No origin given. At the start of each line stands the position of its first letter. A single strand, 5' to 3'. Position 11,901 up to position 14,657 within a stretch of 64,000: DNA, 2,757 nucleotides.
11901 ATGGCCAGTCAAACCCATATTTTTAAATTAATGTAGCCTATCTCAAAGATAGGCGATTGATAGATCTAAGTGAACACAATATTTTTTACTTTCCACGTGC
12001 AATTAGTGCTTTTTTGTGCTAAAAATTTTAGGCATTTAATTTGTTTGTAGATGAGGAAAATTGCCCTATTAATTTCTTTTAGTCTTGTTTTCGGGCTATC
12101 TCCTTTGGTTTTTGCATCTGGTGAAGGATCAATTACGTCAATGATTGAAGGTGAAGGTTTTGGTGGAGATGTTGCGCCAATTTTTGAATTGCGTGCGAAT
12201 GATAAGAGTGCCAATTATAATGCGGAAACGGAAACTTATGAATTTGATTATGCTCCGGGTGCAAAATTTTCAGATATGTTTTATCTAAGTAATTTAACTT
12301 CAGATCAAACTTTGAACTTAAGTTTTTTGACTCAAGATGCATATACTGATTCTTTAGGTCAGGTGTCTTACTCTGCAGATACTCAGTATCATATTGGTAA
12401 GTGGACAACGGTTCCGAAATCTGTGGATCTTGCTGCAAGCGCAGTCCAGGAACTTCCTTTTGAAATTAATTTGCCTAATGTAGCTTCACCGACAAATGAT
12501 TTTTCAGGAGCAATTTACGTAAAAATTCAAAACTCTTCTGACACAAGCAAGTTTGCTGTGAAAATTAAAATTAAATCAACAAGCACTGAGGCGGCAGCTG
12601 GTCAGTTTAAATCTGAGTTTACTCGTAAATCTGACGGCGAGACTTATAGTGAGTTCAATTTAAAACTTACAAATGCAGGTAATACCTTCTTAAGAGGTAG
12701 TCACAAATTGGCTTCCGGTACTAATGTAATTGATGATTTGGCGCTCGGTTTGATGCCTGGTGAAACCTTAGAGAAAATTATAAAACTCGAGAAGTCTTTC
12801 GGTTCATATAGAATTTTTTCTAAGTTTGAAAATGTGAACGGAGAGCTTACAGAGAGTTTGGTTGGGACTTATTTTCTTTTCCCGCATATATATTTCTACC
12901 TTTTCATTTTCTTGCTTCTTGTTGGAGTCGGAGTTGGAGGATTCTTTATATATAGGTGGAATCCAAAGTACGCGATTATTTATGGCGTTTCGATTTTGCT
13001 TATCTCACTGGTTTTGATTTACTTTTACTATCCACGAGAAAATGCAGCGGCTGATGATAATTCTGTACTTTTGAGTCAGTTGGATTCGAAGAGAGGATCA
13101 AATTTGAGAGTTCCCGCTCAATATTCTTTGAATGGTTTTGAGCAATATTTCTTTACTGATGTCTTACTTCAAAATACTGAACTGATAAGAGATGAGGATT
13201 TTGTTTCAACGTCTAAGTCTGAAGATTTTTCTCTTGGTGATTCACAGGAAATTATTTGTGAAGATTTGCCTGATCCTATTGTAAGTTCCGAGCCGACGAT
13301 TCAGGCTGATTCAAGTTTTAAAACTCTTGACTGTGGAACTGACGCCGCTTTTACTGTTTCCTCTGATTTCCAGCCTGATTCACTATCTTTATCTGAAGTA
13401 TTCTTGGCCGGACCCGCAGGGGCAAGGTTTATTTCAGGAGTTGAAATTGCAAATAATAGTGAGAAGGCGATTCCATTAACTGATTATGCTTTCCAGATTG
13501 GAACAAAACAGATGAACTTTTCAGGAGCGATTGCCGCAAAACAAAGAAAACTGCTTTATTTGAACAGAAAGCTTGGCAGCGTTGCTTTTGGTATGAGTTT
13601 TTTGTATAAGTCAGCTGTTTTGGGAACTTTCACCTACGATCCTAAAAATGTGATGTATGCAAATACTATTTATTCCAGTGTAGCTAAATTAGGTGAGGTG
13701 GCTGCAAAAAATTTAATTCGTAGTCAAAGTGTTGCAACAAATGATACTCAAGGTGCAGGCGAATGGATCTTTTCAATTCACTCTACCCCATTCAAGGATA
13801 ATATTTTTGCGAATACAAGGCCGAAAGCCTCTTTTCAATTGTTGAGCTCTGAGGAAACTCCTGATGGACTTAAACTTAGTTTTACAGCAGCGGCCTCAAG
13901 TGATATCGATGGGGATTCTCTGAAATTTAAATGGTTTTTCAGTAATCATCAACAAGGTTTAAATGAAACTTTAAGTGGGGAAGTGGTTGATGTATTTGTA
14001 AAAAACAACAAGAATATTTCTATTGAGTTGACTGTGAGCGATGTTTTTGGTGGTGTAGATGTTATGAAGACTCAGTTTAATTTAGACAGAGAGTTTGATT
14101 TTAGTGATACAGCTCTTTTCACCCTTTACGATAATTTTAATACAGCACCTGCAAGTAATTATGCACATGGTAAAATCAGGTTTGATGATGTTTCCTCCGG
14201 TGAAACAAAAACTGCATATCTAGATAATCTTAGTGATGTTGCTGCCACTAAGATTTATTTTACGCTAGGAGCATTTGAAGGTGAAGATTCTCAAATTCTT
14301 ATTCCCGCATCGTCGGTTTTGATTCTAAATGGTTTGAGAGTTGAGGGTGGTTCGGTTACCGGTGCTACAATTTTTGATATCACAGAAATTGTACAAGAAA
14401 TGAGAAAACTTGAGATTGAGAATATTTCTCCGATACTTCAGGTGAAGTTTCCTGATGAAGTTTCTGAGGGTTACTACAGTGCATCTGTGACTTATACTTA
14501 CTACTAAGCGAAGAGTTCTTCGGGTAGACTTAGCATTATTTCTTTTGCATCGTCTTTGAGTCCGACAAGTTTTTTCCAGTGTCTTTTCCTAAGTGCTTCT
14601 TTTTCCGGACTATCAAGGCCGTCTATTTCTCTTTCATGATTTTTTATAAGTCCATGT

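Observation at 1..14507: Csc/WxL-type cell-surface gene cluster in a non-Firmicute-looking genome, with W replaced by F/Y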

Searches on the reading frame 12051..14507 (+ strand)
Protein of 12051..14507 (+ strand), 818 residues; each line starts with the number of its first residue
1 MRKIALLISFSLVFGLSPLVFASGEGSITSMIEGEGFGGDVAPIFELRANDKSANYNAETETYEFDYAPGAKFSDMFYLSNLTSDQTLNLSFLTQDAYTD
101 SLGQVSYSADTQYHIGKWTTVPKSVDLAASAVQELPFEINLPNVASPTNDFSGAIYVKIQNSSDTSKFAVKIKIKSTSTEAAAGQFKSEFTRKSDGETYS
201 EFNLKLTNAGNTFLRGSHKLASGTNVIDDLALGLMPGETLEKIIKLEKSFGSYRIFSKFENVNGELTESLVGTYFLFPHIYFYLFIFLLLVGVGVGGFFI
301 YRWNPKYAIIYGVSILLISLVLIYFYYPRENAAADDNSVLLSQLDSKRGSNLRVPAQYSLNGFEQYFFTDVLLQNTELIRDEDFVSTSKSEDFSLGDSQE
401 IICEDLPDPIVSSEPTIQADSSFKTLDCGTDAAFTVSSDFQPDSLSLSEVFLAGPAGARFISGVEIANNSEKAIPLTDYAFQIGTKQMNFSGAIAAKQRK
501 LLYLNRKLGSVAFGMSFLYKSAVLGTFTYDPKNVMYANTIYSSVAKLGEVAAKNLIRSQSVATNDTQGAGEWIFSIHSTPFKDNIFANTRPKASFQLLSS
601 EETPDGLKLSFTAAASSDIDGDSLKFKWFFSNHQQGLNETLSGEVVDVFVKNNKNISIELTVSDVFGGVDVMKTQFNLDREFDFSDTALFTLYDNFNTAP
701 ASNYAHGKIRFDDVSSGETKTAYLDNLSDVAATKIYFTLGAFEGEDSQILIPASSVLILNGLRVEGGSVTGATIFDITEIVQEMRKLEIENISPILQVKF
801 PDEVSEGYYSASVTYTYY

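Call 4: search_protein_families(library=pfam, max_evalue=1, proteins=[window:12051-14507:+])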
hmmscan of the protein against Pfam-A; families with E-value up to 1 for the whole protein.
window:12051-14507:+ (818 aa): 4 families
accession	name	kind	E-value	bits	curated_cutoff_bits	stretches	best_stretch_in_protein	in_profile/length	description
PF06030.18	WxLIP_PGBD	-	3.4e-05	24.3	27.3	1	45-157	1-119/121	WxL Interacting Protein, peptidoglycan binding domain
PF21027.3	Sde0182_C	-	0.002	19.1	27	1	609-634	2-27/83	Cellulose-binding protein Sde0182, C-terminal domain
PF18911.6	PKD_4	-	0.0046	17.4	27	1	590-670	3-76/85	PKD domain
PF00932.25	LTD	-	0.0096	16.7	34.3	1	443-505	6-70/109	Lamin Tail Domain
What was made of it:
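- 12051..14507 (+): Giant WxLIP-like protein (818 aa): signal peptide, PGBD, a second beta domain, a two-helix membrane hairpin and about 490 extracellular residues. WxLIP_PGBD at 24.3 bits, with weak PKD and LTD hits (call 4).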

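Call 5: search_protein_families(library=ncbifam, max_evalue=1, proteins=[window:12051-14507:+])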
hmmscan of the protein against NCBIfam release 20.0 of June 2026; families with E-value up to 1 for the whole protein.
window:12051-14507:+ (818 aa): 0 families
